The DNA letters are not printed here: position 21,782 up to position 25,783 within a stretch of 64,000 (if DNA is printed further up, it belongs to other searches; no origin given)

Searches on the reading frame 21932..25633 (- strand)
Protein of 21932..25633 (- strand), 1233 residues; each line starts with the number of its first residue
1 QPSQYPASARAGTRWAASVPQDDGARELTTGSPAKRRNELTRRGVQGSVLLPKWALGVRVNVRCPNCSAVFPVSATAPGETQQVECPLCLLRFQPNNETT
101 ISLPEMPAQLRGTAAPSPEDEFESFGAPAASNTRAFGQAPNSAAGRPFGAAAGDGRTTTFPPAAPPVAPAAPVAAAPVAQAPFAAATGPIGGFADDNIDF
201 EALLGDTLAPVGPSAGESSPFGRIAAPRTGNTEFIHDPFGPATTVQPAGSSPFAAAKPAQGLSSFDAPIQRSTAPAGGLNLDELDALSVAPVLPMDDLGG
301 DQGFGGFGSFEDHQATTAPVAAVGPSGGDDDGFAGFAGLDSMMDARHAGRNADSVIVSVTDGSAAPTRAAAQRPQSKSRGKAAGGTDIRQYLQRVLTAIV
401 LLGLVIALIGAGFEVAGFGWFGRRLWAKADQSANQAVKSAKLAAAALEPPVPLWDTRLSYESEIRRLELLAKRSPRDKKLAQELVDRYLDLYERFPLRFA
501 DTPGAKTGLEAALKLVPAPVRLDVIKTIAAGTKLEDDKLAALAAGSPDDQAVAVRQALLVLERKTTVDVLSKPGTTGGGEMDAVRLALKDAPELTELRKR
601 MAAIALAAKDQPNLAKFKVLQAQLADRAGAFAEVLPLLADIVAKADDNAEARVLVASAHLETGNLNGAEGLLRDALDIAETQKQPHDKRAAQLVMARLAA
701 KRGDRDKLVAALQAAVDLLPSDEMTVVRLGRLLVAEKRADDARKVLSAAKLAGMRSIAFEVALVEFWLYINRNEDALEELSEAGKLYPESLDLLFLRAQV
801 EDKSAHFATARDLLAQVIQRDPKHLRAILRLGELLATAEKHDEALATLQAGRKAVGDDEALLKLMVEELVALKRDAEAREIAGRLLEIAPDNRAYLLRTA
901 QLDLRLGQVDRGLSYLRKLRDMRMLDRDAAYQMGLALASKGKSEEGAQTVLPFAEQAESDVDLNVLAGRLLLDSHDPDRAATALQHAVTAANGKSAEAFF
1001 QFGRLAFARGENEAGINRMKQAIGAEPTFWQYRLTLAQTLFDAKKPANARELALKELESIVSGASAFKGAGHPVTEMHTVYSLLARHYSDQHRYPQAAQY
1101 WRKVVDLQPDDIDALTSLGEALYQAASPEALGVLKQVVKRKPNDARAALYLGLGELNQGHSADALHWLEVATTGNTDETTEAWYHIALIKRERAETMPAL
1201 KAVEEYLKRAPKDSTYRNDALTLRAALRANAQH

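Call 64: search_protein_families(library=pfam, proteins=[window:21932-25633:-], max_evalue=0.00001)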
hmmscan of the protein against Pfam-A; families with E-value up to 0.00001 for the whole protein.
window:21932-25633:- (1233 aa): 10 families
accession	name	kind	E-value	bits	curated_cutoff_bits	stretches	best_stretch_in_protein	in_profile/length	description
PF14559.12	TPR_19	-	4.2e-24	85.1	25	1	807-865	7-65/68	Tetratricopeptide repeat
PF13432.12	TPR_16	-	2.7e-19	69.7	32.7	0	802-854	8-60/65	Tetratricopeptide repeat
PF13428.12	TPR_14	-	1.6e-14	53.4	23.5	0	792-834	2-44/44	Tetratricopeptide repeat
PF12895.13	ANAPC3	-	3.7e-14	53.2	27.2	0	783-849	12-80/82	Anaphase-promoting complex, cyclosome, subunit 3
PF23914.1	TPR_CcmH_CycH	-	6.8e-12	45.9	42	0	1082-1167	54-143/158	Cytochrome c-type biogenesis protein H TPR domain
PF13414.12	TPR_11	-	6.7e-08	32.5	26.8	0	1089-1124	5-40/42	TPR repeat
PF25062.1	ARM_TT21_N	-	3.2e-07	30.8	40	0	694-844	68-221/222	Tetratricopeptide repeat protein 21 N-terminal ARM repeat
PF12569.14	NatA_aux_su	-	8.7e-07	28.7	33.3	0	828-897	7-76/515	N-terminal acetyltransferase A, auxiliary subunit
PF13431.12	TPR_17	-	1.3e-06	28.6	24.4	0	1101-1122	2-23/34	Tetratricopeptide repeat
PF13181.12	TPR_8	-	2.2e-06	27.8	25.7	0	649-680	1-32/34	Tetratricopeptide repeat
